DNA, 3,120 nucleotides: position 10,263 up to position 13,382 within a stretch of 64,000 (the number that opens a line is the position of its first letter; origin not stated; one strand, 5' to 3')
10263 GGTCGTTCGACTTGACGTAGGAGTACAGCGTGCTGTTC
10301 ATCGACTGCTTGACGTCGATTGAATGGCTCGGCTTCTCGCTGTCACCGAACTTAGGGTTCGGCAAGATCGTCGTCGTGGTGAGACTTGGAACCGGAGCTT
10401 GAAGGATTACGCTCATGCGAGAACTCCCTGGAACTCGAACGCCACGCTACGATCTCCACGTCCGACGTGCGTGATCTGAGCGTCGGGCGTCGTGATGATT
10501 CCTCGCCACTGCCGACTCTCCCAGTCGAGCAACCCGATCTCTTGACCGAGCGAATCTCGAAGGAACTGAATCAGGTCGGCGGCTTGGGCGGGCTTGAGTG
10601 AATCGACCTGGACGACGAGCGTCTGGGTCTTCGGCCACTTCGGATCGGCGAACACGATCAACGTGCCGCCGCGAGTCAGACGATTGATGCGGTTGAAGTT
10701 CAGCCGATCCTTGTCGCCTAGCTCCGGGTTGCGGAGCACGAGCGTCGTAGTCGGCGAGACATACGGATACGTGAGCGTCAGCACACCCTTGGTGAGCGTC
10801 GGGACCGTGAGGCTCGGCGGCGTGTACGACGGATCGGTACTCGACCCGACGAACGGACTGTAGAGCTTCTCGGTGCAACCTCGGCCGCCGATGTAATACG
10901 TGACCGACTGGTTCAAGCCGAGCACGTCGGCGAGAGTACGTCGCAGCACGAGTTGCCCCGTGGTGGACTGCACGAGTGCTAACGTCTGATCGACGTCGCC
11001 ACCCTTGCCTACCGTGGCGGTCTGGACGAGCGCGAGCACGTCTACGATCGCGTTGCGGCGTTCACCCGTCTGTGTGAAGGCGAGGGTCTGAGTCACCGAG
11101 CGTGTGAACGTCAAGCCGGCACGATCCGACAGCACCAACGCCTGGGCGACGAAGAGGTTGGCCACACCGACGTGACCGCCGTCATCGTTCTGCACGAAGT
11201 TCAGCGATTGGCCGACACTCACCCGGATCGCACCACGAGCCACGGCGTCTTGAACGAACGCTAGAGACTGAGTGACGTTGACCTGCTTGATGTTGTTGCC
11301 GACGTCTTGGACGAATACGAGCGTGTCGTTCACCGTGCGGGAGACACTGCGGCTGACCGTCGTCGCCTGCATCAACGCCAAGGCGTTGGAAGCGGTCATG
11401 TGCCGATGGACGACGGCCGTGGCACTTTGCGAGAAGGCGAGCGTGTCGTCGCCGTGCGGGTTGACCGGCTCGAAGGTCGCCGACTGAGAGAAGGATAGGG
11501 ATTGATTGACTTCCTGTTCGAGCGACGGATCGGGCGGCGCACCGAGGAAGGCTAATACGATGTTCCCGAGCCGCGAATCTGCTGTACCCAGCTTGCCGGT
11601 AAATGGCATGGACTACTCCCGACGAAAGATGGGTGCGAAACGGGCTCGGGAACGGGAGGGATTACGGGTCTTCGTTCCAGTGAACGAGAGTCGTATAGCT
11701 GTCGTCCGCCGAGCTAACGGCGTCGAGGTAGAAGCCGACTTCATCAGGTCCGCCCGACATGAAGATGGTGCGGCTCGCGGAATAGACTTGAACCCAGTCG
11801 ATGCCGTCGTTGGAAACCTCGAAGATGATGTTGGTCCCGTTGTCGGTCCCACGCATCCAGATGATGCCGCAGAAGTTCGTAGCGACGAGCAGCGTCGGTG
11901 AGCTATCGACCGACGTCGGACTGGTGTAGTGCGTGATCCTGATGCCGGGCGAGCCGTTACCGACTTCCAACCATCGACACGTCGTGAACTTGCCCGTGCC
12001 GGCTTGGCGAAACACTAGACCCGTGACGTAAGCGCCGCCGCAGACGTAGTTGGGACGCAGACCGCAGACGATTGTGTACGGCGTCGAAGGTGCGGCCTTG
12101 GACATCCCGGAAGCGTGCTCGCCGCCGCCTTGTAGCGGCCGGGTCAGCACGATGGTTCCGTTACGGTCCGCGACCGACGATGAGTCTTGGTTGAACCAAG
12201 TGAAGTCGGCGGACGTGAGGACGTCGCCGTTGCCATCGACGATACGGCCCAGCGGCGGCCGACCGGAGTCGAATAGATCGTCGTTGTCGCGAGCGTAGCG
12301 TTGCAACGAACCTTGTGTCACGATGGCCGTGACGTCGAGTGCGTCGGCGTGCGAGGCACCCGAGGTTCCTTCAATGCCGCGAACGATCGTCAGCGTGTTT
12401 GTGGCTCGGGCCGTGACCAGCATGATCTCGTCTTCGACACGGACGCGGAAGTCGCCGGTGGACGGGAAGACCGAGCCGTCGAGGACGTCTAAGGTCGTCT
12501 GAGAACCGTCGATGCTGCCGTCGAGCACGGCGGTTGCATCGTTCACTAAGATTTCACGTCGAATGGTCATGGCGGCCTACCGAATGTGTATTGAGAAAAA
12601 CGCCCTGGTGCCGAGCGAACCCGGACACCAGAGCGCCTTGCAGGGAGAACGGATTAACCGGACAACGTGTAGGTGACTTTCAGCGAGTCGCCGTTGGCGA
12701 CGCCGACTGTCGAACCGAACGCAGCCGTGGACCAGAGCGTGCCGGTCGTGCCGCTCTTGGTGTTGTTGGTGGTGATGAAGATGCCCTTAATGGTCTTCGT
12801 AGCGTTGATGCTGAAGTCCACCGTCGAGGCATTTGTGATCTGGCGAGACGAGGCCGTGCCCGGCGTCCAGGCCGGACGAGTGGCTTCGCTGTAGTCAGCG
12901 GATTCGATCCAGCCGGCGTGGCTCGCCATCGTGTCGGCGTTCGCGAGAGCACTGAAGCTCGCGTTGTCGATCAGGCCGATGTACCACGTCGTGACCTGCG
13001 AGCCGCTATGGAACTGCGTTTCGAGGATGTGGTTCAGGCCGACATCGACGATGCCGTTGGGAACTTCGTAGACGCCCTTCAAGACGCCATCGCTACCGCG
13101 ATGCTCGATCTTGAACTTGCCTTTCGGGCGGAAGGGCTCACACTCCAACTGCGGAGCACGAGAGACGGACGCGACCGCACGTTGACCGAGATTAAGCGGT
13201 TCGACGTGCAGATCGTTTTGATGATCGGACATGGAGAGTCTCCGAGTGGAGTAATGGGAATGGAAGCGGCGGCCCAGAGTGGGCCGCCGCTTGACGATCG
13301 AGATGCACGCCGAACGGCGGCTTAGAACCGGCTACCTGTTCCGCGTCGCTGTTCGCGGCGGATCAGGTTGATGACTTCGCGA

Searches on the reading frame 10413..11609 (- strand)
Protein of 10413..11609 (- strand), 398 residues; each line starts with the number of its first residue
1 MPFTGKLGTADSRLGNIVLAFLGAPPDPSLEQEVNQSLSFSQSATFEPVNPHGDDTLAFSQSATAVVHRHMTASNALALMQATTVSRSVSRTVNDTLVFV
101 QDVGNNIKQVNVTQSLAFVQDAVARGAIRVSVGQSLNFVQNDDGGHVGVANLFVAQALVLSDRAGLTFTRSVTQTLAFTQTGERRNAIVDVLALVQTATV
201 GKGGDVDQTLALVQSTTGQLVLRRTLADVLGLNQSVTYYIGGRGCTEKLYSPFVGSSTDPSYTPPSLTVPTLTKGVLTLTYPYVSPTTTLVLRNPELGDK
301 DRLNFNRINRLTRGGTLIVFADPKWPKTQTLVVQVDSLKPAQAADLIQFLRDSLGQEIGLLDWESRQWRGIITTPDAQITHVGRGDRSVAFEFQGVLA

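Call 17: search_protein_families(library=phrogs, proteins=[window:10413-11609:-], max_evalue=0.01)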
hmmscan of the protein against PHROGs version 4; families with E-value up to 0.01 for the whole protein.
window:10413-11609:- (398 aa): 0 families

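Call 36: search_protein_families(library=pfam, proteins=[window:10413-11609:-], max_evalue=0.01)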
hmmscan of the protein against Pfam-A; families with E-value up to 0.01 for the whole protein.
window:10413-11609:- (398 aa): 0 families

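Call 42: search_protein_families(library=ncbifam, proteins=[window:10413-11609:-], max_evalue=1)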
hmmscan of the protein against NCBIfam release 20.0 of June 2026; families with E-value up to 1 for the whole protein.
window:10413-11609:- (398 aa): 1 family
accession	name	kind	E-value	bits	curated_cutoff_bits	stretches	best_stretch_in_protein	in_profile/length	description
NF041858.1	anti_silent_Mip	exception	0.22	11.2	50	1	305-329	15-37/46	anti-silencing protein Mip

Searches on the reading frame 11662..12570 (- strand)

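Call 17: search_protein_families(library=phrogs, proteins=[window:11662-12570:-], max_evalue=0.01)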
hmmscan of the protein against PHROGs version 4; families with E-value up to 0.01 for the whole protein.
window:11662-12570:- (302 aa): 9 families
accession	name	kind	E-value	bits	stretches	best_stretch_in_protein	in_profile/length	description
phrog_19068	-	unknown function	1.6e-12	48.4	1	121-285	84-250/267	-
phrog_8469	-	tail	1.1e-08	35.8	1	8-99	5-106/303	tail fiber protein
phrog_12150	-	unknown function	3.3e-05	24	1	12-94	11-97/477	-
phrog_9851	-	tail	0.00017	20.5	1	9-202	797-974/1092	tail fiber protein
phrog_6427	-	unknown function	0.00031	20.3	1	8-116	6-128/675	-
phrog_38058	-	tail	0.0016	17.7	1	15-91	21-103/708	tail fiber protein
phrog_11439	-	tail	0.0017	17.6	1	13-75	201-267/775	tail fiber protein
phrog_30299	-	tail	0.0057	16.6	0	10-73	7-80/425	tail fiber protein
phrog_7578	-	unknown function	0.0066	16.5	1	42-76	53-93/300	-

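Call 36: search_protein_families(library=pfam, proteins=[window:11662-12570:-], max_evalue=0.01)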
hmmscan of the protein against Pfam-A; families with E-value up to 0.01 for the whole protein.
window:11662-12570:- (302 aa): 0 families

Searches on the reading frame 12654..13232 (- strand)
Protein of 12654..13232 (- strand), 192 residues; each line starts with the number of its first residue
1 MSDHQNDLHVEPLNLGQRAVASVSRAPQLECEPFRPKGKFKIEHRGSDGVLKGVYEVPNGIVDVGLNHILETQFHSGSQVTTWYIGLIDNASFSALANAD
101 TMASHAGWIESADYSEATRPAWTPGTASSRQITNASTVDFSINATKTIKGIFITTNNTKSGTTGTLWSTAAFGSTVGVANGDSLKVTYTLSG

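Call 16: search_protein_families(library=phrogs, proteins=[window:12654-13232:-], max_evalue=0.01)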
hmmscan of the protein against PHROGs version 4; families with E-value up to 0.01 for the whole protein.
window:12654-13232:- (192 aa): 1 family
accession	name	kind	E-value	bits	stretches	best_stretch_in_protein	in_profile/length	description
phrog_8123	-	unknown function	1.8e-25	90.8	1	56-190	48-188/192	-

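Call 36: search_protein_families(library=pfam, proteins=[window:12654-13232:-], max_evalue=0.01)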
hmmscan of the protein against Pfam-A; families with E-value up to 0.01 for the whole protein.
window:12654-13232:- (192 aa): 0 families
